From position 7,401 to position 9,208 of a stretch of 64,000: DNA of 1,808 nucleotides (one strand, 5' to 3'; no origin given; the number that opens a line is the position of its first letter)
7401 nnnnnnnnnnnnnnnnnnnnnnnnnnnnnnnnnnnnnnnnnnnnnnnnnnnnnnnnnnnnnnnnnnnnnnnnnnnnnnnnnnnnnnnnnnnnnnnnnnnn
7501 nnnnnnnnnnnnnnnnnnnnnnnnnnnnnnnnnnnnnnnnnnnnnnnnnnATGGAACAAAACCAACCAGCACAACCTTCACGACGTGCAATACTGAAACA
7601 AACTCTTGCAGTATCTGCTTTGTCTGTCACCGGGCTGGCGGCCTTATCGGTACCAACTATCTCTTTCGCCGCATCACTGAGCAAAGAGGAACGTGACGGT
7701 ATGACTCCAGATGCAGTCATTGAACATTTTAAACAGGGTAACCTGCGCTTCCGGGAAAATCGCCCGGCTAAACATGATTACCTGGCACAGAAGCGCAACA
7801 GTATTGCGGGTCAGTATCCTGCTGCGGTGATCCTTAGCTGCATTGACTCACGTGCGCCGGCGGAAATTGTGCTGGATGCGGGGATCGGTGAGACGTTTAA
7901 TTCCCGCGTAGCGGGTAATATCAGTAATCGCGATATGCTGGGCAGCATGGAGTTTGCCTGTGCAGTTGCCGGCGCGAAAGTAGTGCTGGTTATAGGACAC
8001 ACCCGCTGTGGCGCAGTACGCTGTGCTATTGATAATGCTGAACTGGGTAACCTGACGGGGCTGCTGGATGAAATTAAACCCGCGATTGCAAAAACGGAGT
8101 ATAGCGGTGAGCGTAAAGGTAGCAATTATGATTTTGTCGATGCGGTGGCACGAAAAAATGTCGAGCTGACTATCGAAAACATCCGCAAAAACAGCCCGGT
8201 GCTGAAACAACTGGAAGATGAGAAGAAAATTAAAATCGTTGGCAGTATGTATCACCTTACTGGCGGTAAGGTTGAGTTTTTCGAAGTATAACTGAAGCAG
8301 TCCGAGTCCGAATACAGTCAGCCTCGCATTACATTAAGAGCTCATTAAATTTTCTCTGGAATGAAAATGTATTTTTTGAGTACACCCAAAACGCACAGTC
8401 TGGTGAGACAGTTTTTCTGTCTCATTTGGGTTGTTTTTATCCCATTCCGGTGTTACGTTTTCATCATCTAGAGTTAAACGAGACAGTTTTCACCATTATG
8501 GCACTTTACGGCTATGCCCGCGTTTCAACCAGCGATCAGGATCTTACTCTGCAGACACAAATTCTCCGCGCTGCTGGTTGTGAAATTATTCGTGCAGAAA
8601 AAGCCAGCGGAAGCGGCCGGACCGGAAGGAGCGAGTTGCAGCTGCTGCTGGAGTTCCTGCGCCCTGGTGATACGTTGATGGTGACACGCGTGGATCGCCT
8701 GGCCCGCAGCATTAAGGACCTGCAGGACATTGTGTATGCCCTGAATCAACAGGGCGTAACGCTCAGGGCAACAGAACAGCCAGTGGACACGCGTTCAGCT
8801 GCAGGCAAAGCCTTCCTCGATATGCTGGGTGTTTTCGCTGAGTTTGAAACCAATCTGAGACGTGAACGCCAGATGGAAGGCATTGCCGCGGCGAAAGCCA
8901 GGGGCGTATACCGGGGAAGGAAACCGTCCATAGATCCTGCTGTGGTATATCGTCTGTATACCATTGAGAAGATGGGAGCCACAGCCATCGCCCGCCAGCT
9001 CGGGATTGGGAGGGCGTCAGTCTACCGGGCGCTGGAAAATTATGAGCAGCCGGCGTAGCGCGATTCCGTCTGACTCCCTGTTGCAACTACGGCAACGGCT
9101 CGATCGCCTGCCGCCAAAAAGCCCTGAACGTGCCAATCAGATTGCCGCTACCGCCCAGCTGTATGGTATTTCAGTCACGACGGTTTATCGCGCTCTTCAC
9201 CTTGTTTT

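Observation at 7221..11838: Compact TniAB transposon with 220-bp multi-repeat ends carrying a carbonic anhydrase and a resolvase; no target-selector gene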

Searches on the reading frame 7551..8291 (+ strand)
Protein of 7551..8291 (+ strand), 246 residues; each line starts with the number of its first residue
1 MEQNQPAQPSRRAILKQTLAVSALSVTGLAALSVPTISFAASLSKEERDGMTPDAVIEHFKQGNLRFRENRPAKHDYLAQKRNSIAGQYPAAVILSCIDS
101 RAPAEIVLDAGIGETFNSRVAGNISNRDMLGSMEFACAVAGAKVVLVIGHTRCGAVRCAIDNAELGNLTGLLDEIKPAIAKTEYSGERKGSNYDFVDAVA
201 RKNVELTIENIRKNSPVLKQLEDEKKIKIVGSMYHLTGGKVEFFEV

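Call 7: search_protein_families(library=pfam, proteins=[window:7551-8291:+])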
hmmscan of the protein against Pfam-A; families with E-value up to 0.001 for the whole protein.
window:7551-8291:+ (246 aa): 1 family
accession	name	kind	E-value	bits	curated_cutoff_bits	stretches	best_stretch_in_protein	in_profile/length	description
PF00484.24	Pro_CA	-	1.2e-37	130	25.7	1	92-241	1-156/156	Carbonic anhydrase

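Call 8: search_protein_families(library=ncbifam, proteins=[window:7551-8291:+])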
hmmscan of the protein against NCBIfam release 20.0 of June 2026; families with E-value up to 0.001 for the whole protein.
window:7551-8291:+ (246 aa): 2 families
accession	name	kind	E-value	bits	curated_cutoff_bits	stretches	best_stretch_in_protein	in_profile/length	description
NF011765.0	PRK15219.1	subfamily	1.3e-141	470.1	221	1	1-245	1-245/245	carbonic anhydrase family protein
NF007756.0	PRK10437.1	equivalog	6.2e-11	42.2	251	1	87-242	32-189/220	carbonate dehydratase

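Call 94: list_cluster_members(proteins=[window:7551-8291:+, window:8498-9058:+])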
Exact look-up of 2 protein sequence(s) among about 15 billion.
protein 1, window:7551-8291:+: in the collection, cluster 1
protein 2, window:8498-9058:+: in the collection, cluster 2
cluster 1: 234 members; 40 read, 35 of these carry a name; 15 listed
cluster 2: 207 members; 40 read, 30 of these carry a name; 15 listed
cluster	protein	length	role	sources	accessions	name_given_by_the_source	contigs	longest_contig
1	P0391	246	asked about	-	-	carbonic anhydrase [Salmonella enterica subsp. enterica serovar 4,[5],12:i:-] | Carbonic anhydrase n=67 Tax=Enterobacteriaceae TaxID=543 RepID=Q7DAP2_SALTY | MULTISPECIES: carbonic anhydrase [Salmonella]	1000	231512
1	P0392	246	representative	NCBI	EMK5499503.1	carbonic anhydrase [Salmonella enterica]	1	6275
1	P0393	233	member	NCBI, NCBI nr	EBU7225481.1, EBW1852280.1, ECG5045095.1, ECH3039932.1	carbonic anhydrase, partial [Salmonella enterica] | carbonic anhydrase [Salmonella enterica subsp. enterica serovar Enteritidis]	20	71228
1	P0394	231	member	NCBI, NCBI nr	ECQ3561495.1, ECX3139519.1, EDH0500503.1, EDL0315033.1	carbonic anhydrase, partial [Salmonella enterica] | carbonic anhydrase [Salmonella enterica]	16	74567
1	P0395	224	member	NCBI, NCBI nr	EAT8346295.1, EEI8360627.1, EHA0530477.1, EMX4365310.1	carbonic anhydrase, partial [Salmonella enterica] | carbonic anhydrase [Salmonella enterica]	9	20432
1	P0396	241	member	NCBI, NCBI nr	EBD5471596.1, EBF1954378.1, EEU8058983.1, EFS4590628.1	carbonic anhydrase, partial [Salmonella enterica] | carbonic anhydrase [Salmonella enterica]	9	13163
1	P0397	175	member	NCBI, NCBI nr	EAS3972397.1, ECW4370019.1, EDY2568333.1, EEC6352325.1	carbonic anhydrase, partial [Salmonella enterica] | carbonic anhydrase [Salmonella enterica]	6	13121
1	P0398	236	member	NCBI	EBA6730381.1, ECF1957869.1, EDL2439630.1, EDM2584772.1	carbonic anhydrase, partial [Salmonella enterica subsp. enterica serovar Typhimurium]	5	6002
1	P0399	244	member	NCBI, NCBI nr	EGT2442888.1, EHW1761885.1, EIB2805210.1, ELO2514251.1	carbonic anhydrase, partial [Salmonella enterica subsp. enterica serovar Dublin] | carbonic anhydrase [Salmonella enterica subsp. enterica serovar Enteritidis]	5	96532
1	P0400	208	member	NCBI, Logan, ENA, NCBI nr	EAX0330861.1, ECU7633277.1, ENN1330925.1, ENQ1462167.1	carbonic anhydrase, partial [Salmonella enterica] | carbonic anhydrase [Salmonella enterica]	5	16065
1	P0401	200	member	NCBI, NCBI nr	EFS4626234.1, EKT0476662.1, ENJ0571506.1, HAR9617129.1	TPA: carbonic anhydrase, partial [Salmonella enterica subsp. enterica serovar ... | carbonic anhydrase [Salmonella enterica]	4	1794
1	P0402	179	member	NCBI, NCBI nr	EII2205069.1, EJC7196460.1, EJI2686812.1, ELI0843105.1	carbonic anhydrase, partial [Salmonella enterica] | carbonic anhydrase [Salmonella enterica]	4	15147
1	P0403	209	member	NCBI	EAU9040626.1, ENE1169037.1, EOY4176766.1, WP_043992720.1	carbonic anhydrase, partial [Salmonella enterica]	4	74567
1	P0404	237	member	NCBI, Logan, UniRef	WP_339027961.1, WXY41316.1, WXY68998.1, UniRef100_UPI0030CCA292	carbonic anhydrase (plasmid) [Salmonella enterica subsp. enterica serovar Typhimurium] | carbonic anhydrase n=1 Tax=Salmonella enterica TaxID=28901 RepID=UPI0030CCA292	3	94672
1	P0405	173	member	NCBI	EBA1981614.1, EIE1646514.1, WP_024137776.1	carbonic anhydrase family protein, partial [Salmonella enterica]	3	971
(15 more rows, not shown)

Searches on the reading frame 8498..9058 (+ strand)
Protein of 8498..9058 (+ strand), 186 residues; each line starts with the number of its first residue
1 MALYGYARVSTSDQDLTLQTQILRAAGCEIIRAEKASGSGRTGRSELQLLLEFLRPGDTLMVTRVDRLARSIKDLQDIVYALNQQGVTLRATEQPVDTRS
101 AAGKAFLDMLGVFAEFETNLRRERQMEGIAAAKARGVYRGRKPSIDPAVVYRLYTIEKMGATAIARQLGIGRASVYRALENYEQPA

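Call 7: search_protein_families(library=pfam, proteins=[window:8498-9058:+])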
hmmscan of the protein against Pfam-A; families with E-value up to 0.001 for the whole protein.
window:8498-9058:+ (186 aa): 3 families
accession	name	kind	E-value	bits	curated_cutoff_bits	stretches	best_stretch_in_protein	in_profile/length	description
PF00239.26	Resolvase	-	9.2e-38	130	23.3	1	4-137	2-144/145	Resolvase, N terminal domain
PF02796.21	HTH_7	-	1.1e-06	29.1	23.8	1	140-179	1-42/45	Helix-turn-helix domain of resolvase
PF13384.12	HTH_23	-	0.00064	19.9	24.6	0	157-183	16-42/50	Homeodomain-like domain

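Call 8: search_protein_families(library=ncbifam, proteins=[window:8498-9058:+])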
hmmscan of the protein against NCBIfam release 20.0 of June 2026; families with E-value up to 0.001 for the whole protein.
window:8498-9058:+ (186 aa): 5 families
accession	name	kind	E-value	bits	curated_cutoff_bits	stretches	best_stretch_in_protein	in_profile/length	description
NF041201.1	recomb_XisF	equivalog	9.1e-23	80.9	375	1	4-135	2-139/465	fdxN element excision recombinase XisF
NF047343.1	SCCmet_CcrB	equivalog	8.6e-11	41.2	900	1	39-143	56-162/542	cassette chromosome recombinase CcrB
NF009949.0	PRK13413.1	equivalog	4.2e-10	39.6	272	1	3-145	2-151/203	master DNA invertase Mpi family serine-type recombinase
NF047347.1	SCCmet_CcrC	equivalog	1.8e-06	26.8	900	1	33-119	48-136/558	cassette chromosome recombinase CcrC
NF033518.0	transpos_IS607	equivalog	0.0004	20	110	1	4-92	57-152/187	IS607 family transposase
